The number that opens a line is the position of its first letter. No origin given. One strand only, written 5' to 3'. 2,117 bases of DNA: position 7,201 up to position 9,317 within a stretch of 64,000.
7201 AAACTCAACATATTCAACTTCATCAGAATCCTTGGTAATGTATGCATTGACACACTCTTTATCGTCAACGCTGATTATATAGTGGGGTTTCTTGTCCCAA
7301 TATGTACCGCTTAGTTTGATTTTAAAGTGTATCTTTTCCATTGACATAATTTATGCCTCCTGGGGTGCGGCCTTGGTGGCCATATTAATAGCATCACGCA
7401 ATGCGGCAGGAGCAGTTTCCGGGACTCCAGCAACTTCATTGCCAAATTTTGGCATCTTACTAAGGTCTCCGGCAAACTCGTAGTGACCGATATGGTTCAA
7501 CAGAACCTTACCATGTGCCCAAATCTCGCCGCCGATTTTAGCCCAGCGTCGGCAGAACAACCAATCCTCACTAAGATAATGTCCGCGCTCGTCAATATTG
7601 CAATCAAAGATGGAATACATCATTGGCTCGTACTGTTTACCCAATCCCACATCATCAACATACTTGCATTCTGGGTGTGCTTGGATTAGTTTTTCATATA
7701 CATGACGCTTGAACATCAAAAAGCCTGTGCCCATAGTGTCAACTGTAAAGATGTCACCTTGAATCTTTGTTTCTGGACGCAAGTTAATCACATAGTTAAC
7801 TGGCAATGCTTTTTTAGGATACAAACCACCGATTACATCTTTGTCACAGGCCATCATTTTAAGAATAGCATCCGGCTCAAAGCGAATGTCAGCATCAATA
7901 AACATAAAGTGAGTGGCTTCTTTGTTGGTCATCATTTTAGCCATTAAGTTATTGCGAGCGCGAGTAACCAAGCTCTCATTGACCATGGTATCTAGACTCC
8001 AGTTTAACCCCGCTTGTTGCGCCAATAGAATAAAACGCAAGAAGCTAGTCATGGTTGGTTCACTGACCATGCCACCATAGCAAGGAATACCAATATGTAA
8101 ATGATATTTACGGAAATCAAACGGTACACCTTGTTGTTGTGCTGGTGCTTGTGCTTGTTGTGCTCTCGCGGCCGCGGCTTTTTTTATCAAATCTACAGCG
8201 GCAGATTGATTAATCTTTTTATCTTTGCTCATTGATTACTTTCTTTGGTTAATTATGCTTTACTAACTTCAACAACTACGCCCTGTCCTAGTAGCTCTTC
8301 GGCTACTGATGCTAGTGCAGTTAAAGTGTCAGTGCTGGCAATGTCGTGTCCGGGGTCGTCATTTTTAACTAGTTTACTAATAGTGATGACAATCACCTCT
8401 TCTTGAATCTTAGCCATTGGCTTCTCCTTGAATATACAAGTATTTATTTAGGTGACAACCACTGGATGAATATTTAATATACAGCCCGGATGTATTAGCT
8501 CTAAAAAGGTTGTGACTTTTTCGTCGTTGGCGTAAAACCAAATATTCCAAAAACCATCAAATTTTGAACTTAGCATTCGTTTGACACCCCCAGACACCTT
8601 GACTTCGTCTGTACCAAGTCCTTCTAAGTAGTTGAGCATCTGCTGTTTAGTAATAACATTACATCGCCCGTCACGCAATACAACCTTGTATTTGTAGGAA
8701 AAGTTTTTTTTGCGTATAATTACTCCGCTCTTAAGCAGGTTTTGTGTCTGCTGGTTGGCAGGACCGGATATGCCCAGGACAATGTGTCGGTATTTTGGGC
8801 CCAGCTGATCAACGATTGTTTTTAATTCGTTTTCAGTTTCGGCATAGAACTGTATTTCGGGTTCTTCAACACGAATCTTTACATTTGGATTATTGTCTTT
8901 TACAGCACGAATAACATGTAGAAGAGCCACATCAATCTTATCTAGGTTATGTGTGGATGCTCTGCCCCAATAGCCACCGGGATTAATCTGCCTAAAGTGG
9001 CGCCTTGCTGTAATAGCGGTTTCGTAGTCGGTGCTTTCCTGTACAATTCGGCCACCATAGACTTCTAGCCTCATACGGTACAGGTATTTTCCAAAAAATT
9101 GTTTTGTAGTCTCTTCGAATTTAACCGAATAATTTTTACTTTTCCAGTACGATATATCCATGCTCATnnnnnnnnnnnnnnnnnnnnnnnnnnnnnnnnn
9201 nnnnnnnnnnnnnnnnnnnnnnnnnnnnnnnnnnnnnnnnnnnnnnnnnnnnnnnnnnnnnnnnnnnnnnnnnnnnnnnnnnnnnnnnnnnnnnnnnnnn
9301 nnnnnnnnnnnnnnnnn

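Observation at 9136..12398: Phage-encoded chaperone/unfoldase set: ClpA, a DnaJ/CbpA homologue, and a GroES-like co-chaperonin at 32185-32607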

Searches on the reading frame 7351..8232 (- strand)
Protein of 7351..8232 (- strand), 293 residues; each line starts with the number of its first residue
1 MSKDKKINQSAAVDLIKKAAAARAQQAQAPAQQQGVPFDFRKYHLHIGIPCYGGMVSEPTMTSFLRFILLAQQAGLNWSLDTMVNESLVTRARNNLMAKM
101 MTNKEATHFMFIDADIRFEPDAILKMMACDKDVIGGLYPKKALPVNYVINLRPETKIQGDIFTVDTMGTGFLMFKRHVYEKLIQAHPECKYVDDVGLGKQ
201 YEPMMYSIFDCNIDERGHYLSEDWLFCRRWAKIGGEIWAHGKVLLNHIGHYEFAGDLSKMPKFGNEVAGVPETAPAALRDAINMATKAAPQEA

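Call 4: search_protein_families(library=pfam, proteins=[window:7351-8232:-], max_evalue=0.01)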
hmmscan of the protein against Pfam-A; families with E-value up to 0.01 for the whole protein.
window:7351-8232:- (293 aa): 1 family
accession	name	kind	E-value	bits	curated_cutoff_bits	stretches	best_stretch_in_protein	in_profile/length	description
PF03452.20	Anp1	-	4.5e-05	23.5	28.8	1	88-134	120-166/263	Anp1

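Call 6: search_protein_families(library=phrogs, proteins=[window:7351-8232:-], max_evalue=0.001)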
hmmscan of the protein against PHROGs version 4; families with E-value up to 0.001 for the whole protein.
window:7351-8232:- (293 aa): 2 families
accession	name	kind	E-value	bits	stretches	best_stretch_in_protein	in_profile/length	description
phrog_1574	-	unknown function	8.7e-37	128.1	1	41-255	11-236/240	-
phrog_34859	-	moron, auxiliary metabolic gene and host takeover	0.00015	22.5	0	208-256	173-221/247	glycosyltransferase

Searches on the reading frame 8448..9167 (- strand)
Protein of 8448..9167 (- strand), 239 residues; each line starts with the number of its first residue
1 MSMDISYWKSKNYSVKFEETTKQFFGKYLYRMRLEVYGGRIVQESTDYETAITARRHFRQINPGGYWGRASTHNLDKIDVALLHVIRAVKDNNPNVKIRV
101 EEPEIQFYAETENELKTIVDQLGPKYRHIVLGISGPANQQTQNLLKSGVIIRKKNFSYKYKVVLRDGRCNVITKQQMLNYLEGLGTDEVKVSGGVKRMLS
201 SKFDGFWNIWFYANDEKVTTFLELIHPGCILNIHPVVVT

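Call 4: search_protein_families(library=pfam, proteins=[window:8448-9167:-], max_evalue=0.01)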
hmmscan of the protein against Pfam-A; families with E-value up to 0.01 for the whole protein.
window:8448-9167:- (239 aa): 0 families

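Call 6: search_protein_families(library=phrogs, proteins=[window:8448-9167:-], max_evalue=0.001)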
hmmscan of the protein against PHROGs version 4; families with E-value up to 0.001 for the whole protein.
window:8448-9167:- (239 aa): 0 families

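Call 23: find_homologous_proteins(query=window:8448-9167:-)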
Query window:8448-9167:- (239 aa): 26 proteins with E <= 0.001 among 185 candidates.
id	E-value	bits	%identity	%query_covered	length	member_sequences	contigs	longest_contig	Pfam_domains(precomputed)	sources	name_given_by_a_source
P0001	2.1e-136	471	100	87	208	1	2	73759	-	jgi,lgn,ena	-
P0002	5.0e-134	463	83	99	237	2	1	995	-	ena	-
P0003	4.2e-118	411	73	99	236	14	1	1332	-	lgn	-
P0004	1.6e-116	406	72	99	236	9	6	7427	-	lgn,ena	-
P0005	8.5e-115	400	73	99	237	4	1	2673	-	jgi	jgi:hypothetical protein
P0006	3.4e-114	398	71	100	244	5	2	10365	-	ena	-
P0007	8.8e-114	397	71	99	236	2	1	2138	-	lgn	-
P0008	1.0e-112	393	70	99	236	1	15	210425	-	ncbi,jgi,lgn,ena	jgi:hypothetical protein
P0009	1.9e-112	392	70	99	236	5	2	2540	-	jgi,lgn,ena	-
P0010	1.9e-111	389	70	99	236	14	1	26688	-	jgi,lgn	jgi:hypothetical protein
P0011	3.2e-111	388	71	99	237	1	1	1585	-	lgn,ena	-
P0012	7.7e-110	384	68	99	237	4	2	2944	-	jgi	-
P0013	1.6e-109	383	70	99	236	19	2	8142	-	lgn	-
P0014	7.9e-108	377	68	99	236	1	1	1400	-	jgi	jgi:hypothetical protein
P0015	1.9e-107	376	66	99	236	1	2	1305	-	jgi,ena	jgi:hypothetical protein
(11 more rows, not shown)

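Call 25: find_encoding_contigs(protein=P0001, flank=10000, max_places=3)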
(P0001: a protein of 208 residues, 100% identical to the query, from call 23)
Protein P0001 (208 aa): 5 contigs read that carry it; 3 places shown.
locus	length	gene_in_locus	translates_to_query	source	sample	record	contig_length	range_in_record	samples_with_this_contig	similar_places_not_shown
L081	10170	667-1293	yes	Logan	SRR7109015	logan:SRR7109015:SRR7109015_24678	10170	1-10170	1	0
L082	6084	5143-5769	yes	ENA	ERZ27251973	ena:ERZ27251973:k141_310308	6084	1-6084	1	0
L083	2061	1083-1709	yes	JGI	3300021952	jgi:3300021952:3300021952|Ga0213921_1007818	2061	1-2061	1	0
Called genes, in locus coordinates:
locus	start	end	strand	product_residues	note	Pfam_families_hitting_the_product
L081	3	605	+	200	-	?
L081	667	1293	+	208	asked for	-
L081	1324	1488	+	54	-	-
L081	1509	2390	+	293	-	-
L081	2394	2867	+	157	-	-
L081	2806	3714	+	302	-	-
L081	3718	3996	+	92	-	-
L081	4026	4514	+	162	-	-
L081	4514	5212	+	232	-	-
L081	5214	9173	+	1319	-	-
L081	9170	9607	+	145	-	PF00210:Ferritin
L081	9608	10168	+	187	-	?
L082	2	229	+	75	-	?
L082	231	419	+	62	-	-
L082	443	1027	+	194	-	PF14235:DUF4337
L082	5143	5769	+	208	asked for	-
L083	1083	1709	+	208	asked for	-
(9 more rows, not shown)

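Call 32: predict_structure(alignment_id=A1)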
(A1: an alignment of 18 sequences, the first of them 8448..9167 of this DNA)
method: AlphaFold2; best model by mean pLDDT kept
length: 239 residues; sequences in the alignment: 18
mean_pLDDT: 87.2   pTM: 0.73
mean pLDDT of the five models: 87.2, 86.7, 82.9, 82.3, 81.2
residues with pLDDT >= 90: 133; 70-90: 90; 50-70: 13; < 50: 3
segments of 3 or more residues with pLDDT < 50: none
pLDDT, mean of each block of 10 residues (from residue 1): 84 91 89 91 81 75 54 73 92 88 90 94 91 92 89 85 91 96 93 92 89 93 93 87
secondary structure, 60 per line:
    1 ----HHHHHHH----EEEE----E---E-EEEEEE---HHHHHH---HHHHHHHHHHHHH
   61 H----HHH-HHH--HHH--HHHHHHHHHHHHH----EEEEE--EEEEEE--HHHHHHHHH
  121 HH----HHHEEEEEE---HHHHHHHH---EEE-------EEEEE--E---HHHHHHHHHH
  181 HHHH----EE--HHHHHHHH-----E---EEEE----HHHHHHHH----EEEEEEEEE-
elements in order: H5-11 E16-19 E30-35 H39-44 H48-61 H80-92 E97-101 E104-109 H112-122 E130-135 H139-146 E150-152 E160-164 H171-184 H193-200 E210-213 H218-225 E230-238

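Call 79: search_dna_similar(query=window:8448-9167:-, collection=phages, mode=protein, max_evalue=0.01, max_rows=20)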
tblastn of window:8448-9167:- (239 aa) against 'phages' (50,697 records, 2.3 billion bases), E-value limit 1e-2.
No match.

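Call 82: fold_search(model_id=the predicted structure, library=viral)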
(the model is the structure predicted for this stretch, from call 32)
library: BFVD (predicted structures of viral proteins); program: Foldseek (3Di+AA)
matches with E <= 10: 746; with E <= 0.001: 8
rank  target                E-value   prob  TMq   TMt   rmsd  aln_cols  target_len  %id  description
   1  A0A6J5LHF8            1.7e-26  1.00  0.84  0.84   2.9       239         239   27  Uncharacterized protein [uncultured Caudovirales phage]
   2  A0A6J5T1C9            7.2e-21  1.00  0.83  0.83   3.3       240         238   22  Uncharacterized protein [uncultured Caudovirales phage]
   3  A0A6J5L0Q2            1.4e-13  1.00  0.55  0.62   6.9       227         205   20  Uncharacterized protein [uncultured Caudovirales phage]
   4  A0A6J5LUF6            5.6e-13  1.00  0.56  0.57   7.1       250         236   16  Uncharacterized protein [uncultured Caudovirales phage]
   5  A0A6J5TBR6            3.3e-12  1.00  0.55  0.60   7.5       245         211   16  Uncharacterized protein [uncultured Caudovirales phage]
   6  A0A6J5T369            3.3e-12  1.00  0.47  0.46   8.3       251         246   12  Uncharacterized protein [uncultured Caudovirales phage]
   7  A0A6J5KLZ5            1.0e-10  1.00  0.53  0.66   4.3       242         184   15  Uncharacterized protein [uncultured Caudovirales phage]
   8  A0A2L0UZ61            2.1e-07  1.00  0.35  0.39  10.9       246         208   10  Uncharacterized protein [Agrobacterium phage Atu_ph07]
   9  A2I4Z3                4.2e-03  0.66  0.19  0.09  13.9       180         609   13  Gag-pro-pol polyprotein (Fragment) [Human T-cell leukemia virus type I]
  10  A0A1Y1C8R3            1.1e-02  0.54  0.20  0.12  13.8       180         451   13  Pol protein (Fragment) [Human T-cell leukemia virus type I]
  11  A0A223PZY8            1.6e-02  0.44  0.20  0.07  14.0       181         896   11  Pol protein (Fragment) [Simian T-lymphotropic virus 1]
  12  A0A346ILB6            2.0e-02  0.38  0.23  0.22  13.6       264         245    7  Pol protein (Fragment) [Human immunodeficiency virus type 1]
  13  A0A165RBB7            2.8e-02  0.30  0.24  0.18  18.1       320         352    9  Protein P (Fragment) [Bat Hepatitis B virus]
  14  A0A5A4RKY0            3.2e-02  0.54  0.27  0.07  12.8       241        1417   10  Gag-Pro-Pol polyprotein [Bovine leukemia virus]
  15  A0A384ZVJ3            3.3e-02  0.57  0.22  0.14  13.6       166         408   10  (no name in the UniProt tables at hand)
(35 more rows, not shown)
